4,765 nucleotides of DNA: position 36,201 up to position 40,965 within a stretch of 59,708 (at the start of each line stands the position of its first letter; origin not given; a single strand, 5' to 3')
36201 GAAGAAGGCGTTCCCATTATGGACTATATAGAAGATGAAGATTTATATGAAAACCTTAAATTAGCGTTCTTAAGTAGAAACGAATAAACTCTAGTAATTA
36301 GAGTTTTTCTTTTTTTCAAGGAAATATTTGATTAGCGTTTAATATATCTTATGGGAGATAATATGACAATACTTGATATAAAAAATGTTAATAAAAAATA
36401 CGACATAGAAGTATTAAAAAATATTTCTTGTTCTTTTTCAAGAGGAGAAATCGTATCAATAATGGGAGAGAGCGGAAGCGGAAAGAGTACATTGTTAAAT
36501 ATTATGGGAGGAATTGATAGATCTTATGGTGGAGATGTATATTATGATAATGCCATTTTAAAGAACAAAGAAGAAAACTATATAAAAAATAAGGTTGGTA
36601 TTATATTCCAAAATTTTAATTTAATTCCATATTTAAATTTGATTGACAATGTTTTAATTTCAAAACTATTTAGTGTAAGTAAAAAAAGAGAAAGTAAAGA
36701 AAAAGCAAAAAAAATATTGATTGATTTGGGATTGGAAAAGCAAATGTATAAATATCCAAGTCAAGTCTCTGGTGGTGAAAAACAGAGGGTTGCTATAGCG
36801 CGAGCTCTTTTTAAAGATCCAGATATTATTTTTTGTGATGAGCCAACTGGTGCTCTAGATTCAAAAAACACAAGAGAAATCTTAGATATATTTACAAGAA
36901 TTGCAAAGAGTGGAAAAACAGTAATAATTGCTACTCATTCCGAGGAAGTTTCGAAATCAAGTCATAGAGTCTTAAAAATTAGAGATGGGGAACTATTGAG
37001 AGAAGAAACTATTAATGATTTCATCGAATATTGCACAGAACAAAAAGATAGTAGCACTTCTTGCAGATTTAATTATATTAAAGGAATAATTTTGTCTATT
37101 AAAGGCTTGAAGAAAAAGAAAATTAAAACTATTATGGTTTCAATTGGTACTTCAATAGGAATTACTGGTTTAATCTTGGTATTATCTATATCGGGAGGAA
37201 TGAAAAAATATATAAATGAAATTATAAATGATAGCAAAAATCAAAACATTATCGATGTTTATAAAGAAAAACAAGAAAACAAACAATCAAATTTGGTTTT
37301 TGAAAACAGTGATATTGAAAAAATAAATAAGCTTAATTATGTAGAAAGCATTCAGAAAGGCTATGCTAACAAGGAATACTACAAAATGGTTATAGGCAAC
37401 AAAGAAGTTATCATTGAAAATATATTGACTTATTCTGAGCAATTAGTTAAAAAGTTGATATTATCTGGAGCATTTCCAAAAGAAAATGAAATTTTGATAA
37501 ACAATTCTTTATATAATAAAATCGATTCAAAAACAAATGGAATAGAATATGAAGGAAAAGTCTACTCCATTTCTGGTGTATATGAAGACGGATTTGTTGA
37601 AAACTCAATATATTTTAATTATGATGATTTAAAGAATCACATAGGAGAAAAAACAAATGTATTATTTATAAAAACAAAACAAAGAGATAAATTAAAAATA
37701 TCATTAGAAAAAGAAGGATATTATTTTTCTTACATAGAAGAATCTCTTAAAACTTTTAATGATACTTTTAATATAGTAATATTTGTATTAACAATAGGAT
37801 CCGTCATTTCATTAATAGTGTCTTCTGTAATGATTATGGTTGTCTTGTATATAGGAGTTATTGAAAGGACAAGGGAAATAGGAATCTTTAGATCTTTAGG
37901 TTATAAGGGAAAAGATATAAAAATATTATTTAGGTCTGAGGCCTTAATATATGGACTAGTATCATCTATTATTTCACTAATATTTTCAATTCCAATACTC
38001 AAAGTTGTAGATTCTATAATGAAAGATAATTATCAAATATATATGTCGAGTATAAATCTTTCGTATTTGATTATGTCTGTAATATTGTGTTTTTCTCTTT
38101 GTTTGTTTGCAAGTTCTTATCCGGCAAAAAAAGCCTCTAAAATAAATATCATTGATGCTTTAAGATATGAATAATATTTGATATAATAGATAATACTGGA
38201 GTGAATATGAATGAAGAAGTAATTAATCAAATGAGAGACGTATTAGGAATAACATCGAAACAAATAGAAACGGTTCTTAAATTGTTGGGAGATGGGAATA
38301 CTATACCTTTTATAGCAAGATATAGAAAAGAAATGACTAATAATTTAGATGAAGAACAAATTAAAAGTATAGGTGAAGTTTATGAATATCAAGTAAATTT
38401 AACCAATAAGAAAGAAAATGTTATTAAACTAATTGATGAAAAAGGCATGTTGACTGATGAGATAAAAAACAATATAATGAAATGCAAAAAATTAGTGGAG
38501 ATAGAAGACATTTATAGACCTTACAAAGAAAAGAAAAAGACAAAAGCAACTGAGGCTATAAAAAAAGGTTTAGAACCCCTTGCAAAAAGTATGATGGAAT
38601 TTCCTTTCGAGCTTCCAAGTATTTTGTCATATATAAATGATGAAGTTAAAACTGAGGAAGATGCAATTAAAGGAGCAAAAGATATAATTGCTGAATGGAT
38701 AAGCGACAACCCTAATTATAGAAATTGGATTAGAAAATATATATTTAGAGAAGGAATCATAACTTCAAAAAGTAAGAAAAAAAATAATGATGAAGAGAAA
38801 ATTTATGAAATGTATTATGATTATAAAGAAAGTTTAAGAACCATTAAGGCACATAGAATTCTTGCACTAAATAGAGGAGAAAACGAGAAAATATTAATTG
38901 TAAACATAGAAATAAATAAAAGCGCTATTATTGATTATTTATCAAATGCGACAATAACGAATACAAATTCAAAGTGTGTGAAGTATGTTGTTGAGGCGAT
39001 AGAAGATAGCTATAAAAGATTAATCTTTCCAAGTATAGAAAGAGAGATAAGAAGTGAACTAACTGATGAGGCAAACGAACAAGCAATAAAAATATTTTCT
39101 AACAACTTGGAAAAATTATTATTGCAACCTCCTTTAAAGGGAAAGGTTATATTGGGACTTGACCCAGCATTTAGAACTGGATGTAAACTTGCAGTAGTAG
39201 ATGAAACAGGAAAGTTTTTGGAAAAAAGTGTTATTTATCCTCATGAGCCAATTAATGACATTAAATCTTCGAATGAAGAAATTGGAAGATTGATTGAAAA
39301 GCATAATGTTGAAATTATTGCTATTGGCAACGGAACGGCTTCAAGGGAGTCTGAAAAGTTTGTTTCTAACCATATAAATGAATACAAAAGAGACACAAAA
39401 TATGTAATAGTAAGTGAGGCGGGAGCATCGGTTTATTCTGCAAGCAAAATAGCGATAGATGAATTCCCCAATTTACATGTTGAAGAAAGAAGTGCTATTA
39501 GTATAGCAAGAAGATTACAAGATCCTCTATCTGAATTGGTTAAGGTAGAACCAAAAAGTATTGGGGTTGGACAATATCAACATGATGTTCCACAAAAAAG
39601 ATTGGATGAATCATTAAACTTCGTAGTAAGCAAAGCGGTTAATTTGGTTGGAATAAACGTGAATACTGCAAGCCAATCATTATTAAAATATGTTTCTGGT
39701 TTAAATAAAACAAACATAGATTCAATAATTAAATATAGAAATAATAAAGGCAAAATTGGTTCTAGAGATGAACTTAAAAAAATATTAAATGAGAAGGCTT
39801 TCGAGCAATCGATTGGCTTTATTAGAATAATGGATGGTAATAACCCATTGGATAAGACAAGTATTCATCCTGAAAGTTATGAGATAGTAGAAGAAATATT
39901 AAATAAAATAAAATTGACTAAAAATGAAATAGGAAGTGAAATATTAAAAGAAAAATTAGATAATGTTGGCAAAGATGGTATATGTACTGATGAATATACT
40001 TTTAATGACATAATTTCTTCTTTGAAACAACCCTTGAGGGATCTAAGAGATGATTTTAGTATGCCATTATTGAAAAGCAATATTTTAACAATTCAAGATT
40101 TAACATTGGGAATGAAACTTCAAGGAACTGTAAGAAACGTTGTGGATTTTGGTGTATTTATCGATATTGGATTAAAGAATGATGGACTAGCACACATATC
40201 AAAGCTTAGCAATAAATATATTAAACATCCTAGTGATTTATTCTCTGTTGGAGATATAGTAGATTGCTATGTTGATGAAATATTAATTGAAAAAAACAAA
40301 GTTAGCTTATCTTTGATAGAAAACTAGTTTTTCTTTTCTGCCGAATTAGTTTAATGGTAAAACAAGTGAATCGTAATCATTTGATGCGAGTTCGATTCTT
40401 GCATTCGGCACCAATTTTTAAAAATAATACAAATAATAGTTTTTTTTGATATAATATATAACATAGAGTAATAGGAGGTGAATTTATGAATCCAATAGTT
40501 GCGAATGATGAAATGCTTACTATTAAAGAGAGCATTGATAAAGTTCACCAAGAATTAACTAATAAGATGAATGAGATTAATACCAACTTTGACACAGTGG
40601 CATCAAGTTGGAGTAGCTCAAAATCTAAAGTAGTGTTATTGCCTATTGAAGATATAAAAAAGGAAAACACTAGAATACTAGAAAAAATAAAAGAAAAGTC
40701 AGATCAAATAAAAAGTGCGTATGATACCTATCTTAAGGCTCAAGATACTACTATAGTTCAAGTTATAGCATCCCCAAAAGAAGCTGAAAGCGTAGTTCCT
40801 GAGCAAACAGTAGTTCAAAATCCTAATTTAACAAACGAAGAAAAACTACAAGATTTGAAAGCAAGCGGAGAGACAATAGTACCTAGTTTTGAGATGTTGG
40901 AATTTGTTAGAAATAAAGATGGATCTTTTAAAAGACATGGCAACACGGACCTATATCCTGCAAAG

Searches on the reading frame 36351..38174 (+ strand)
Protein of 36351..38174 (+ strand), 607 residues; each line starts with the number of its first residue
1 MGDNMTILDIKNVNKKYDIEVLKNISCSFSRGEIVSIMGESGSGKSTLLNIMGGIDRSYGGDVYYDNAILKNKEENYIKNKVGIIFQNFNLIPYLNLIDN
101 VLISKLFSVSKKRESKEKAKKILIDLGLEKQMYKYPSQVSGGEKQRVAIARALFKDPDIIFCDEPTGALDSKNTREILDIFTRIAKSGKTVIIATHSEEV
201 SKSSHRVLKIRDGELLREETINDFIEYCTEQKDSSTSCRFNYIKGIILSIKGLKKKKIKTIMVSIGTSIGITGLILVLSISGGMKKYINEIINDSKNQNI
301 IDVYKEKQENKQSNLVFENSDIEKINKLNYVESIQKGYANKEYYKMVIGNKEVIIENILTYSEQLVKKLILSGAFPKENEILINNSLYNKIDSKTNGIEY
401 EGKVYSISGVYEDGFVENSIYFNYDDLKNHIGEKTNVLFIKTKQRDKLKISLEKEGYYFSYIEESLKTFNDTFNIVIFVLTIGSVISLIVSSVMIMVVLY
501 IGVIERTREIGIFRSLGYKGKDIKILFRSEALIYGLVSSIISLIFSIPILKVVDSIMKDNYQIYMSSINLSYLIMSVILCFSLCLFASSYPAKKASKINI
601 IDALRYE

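Call 4: search_protein_families(library=pfam, proteins=[window:36351-38174:+], max_evalue=0.01)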
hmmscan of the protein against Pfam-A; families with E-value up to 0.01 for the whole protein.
window:36351-38174:+ (607 aa): 9 families
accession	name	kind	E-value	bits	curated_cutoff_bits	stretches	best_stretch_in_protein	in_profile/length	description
PF00005.33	ABC_tran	-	7.5e-33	114.5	25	1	22-166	1-136/137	ABC transporter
PF02687.27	FtsX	-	1.7e-19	70.5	25.5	1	482-600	2-120/120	FtsX-like permease C-terminal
PF12704.14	MacB_PCD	-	7.7e-09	36.6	27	1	261-445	2-194/207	MacB-like periplasmic core domain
PF13304.12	AAA_21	-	4.1e-08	34.1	27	1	135-199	234-301/304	AAA domain, putative AbiEii toxin, Type IV TA system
PF02463.25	SMC_N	-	8.4e-05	22.5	40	1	33-211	25-212/220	RecF/RecN/SMC N terminal domain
PF00931.28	NB-ARC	-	0.00056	19.7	23.5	1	30-237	17-177/248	NB-ARC domain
PF13191.12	AAA_16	-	0.0014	19.6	32.6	1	27-185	17-124/167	AAA ATPase domain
PF13555.12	AAA_29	-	0.0015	18.6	27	1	28-49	18-39/61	P-loop containing region of AAA domain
PF13847.12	Methyltransf_31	-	0.0079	16.3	27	0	158-206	76-128/145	Methyltransferase domain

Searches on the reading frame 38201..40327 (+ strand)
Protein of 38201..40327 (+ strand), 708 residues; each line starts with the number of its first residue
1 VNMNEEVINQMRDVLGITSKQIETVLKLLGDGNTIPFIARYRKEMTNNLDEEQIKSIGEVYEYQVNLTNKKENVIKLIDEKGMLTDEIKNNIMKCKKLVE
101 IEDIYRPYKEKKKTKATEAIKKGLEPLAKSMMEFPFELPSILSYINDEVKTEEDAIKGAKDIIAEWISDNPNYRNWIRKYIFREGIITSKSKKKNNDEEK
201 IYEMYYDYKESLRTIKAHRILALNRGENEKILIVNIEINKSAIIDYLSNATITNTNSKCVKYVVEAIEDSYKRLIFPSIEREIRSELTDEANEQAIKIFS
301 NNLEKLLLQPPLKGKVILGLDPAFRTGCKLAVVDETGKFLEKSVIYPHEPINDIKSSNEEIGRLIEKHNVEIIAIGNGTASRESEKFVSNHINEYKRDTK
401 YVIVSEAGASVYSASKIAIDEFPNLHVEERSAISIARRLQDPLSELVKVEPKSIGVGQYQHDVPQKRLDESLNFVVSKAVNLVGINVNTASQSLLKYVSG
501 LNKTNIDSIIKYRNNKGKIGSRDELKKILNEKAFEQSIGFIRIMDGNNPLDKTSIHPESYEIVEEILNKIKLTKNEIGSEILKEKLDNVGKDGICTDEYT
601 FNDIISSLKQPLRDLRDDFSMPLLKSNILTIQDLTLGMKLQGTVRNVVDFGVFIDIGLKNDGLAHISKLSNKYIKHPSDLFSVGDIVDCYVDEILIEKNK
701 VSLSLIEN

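Call 4: search_protein_families(library=pfam, proteins=[window:38201-40327:+], max_evalue=0.01)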
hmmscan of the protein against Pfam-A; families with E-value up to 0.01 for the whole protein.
window:38201-40327:+ (708 aa): 9 families
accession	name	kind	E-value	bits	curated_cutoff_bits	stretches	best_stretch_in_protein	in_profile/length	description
PF16921.10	Tex_YqgF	-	2.3e-56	190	27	1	315-440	1-126/126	Tex protein YqgF-like domain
PF22706.1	Tex_central_region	-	5.8e-27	95.3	27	1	143-299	12-178/178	Tex central region-like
PF09371.15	Tex_N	-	3.3e-26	91.3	32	1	6-79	2-75/75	Tex-like protein N-terminal domain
PF17674.7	HHH_9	-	1.7e-16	61.2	23.1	1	548-616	1-70/70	HHH domain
PF12836.13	HHH_3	-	3.8e-16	59.4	27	1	480-542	1-65/65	Helix-hairpin-helix motif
PF00575.29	S1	-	1e-12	48.7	22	1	636-705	4-73/74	S1 RNA binding domain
PF14635.12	HHH_7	-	1e-07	32.7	27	1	454-543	6-103/104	Helix-hairpin-helix motif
PF23459.1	S1_RRP5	-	1.1e-06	29.5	27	1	635-705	2-72/72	RRP5 S1 domain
PF14639.11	YqgF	-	2.7e-06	27.7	35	1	332-448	25-148/150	Holliday-junction resolvase-like of SPT6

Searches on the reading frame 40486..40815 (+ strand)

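Call 61: search_protein_families(library=pfam, proteins=[window:40486-40815:+], max_evalue=1)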
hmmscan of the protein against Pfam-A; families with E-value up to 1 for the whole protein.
window:40486-40815:+ (110 aa): 19 families
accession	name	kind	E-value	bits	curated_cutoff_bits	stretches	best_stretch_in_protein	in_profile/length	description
PF04108.17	ATG17_like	-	9.1e-05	22.5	43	1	6-106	110-219/355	Autophagy protein ATG17-like domain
PF06013.18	WXG100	-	0.00016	22.3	27.3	1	8-85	7-84/86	Proteins of 100 residues with WXG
PF01540.21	Lipoprotein_7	-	0.0011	19.8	24.1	1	12-85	28-96/112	Adhesin lipoprotein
PF15056.11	NRN1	-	0.0031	18.1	27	1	10-77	12-75/89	Neuritin protein family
PF09602.15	PhaP_Bmeg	-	0.0073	16.7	28.3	1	19-85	88-154/168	Polyhydroxyalkanoic acid inclusion protein (PhaP_Bmeg)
PF21718.4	KH_DTX3L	-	0.021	15.1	27.4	1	21-52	12-43/128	DTX3L, KH-like domain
PF04513.17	Baculo_PEP_C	-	0.031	14.8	38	1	12-41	71-100/140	Baculovirus polyhedron envelope protein, PEP, C terminus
PF02284.21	COX5A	-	0.035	14.6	24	1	62-91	62-91/103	Cytochrome c oxidase subunit Va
PF03037.21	KMP11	-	0.043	15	28.3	1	16-87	11-85/90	Kinetoplastid membrane protein 11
PF18443.6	Tli4_N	-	0.047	14.3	26.5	1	14-91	42-106/138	Tle cognate immunity protein 4 N-terminal domain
PF18822.6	CdvA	-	0.061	13.8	30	1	7-40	28-61/123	CdvA-like coiled-coil domain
PF25600.1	TRIM_CC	-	0.088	13.1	30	1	8-63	6-60/142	TRIM protein coiled-coil region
PF25450.1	Rab11-FIP3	-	0.12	13.1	31.9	1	8-88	36-118/125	Rab11-FIP3-like domain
PF16515.11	HIP1_clath_bdg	-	0.15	12.9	28.8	1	14-47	51-84/99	Clathrin-binding domain of Huntingtin-interacting protein 1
PF19903.4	DUF6376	-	0.15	12.8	27.3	0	56-96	65-105/116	Family of unknown function (DUF6376)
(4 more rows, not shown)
